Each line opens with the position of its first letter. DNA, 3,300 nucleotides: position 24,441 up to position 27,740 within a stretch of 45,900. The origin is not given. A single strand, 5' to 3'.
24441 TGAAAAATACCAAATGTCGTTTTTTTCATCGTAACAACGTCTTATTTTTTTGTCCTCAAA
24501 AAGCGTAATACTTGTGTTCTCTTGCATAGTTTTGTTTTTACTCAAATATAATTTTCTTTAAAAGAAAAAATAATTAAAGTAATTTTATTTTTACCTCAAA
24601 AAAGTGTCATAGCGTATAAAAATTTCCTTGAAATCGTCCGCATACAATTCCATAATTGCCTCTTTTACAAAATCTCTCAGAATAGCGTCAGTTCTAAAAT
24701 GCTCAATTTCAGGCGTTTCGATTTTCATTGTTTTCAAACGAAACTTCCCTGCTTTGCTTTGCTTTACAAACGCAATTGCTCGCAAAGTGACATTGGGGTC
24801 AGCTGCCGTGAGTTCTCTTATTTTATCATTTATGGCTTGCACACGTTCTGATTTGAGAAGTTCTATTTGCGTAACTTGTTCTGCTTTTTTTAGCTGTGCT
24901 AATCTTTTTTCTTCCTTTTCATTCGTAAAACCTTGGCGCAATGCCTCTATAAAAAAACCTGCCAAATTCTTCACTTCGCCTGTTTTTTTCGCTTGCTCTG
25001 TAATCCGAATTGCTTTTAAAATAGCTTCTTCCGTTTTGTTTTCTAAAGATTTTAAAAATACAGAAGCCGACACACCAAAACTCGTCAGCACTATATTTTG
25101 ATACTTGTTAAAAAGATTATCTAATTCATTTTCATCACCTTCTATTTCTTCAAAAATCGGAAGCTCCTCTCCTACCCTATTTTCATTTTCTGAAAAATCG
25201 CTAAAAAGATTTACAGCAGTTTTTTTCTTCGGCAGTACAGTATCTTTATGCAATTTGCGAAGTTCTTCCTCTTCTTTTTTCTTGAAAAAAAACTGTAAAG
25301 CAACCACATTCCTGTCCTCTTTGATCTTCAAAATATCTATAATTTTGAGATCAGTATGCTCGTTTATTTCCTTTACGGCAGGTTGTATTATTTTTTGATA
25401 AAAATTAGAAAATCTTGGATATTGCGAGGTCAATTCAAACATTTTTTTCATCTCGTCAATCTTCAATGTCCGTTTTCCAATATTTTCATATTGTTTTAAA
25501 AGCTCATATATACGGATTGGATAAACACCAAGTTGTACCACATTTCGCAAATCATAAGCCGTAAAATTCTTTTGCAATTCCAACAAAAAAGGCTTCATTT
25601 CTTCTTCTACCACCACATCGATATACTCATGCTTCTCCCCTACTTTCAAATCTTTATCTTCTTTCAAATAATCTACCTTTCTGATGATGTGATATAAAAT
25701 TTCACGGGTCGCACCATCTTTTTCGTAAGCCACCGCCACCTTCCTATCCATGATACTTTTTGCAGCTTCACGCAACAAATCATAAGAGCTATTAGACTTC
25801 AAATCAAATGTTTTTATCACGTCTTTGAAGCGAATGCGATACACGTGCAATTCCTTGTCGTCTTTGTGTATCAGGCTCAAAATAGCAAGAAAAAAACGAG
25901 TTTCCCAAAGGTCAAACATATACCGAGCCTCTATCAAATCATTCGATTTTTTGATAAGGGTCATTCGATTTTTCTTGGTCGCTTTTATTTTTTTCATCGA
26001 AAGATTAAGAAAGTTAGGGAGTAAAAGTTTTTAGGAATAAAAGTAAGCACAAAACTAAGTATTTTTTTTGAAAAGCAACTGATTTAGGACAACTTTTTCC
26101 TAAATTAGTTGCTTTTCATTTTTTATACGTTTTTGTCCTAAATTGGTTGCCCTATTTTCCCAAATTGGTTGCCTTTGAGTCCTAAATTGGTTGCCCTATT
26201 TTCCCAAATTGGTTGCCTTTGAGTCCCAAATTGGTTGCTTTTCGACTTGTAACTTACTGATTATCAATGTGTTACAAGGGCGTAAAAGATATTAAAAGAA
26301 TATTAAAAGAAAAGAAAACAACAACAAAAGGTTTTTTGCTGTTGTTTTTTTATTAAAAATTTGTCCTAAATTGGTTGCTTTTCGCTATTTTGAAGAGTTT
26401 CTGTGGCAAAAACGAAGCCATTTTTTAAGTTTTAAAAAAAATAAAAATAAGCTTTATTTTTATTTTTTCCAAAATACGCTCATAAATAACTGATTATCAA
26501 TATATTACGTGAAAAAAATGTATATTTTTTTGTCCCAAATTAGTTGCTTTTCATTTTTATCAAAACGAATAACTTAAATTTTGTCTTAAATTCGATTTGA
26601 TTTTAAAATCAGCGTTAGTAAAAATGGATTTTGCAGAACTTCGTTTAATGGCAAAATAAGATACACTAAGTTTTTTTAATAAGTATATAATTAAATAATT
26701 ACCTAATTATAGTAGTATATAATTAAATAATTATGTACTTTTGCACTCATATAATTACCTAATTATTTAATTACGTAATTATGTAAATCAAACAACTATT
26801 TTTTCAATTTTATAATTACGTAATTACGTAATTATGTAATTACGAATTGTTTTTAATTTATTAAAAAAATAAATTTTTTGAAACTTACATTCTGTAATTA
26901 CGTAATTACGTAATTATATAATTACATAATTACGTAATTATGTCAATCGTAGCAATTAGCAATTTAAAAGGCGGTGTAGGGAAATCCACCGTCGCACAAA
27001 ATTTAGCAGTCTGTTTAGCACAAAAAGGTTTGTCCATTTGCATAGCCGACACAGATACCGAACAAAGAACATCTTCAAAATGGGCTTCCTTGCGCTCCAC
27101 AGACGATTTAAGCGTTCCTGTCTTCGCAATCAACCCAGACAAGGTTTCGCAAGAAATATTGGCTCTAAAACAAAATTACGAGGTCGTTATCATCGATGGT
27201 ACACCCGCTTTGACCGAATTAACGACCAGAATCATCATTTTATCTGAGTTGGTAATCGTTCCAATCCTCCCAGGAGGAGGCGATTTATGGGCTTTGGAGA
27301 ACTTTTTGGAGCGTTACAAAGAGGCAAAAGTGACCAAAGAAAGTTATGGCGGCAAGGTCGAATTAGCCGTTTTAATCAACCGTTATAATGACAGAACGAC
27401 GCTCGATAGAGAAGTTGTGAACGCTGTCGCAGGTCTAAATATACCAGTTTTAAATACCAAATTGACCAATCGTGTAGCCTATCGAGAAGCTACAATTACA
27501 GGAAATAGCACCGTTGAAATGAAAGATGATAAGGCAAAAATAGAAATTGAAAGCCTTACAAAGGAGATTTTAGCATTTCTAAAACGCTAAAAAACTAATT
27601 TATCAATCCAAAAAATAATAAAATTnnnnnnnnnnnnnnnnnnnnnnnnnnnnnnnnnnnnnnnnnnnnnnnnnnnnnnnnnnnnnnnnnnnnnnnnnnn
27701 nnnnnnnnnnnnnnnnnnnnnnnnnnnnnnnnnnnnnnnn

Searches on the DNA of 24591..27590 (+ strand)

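Call 94: search_dna_similar(query=window:24591-27590:+, collection=plasmids, mode=distant, max_rows=8)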
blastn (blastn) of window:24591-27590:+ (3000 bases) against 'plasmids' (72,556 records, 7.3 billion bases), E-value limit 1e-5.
Records with a match: 3; places in all: 3; records where one place covers at least 80% of the query: 0.
Best place of each record, by identity: 60-80% 3.
By first word of the organism name: Bacillus 2; Aureispira 1.
By predicted mobility (MOB-suite, as given by PLSDB): non-mobilizable 3.
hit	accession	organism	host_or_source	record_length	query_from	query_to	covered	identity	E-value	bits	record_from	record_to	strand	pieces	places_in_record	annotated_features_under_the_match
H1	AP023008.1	Bacillus cereus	-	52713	875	1007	4%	71.3%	9e-7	64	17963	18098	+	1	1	hypothetical protein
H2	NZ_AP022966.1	Bacillus cereus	-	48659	875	1007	4%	71.3%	9e-7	64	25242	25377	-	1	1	replication initiation protein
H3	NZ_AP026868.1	Aureispira anguillae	Anguilla japonica,Standard,head of ...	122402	1667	1767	3%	76.2%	7e-8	68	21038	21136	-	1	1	none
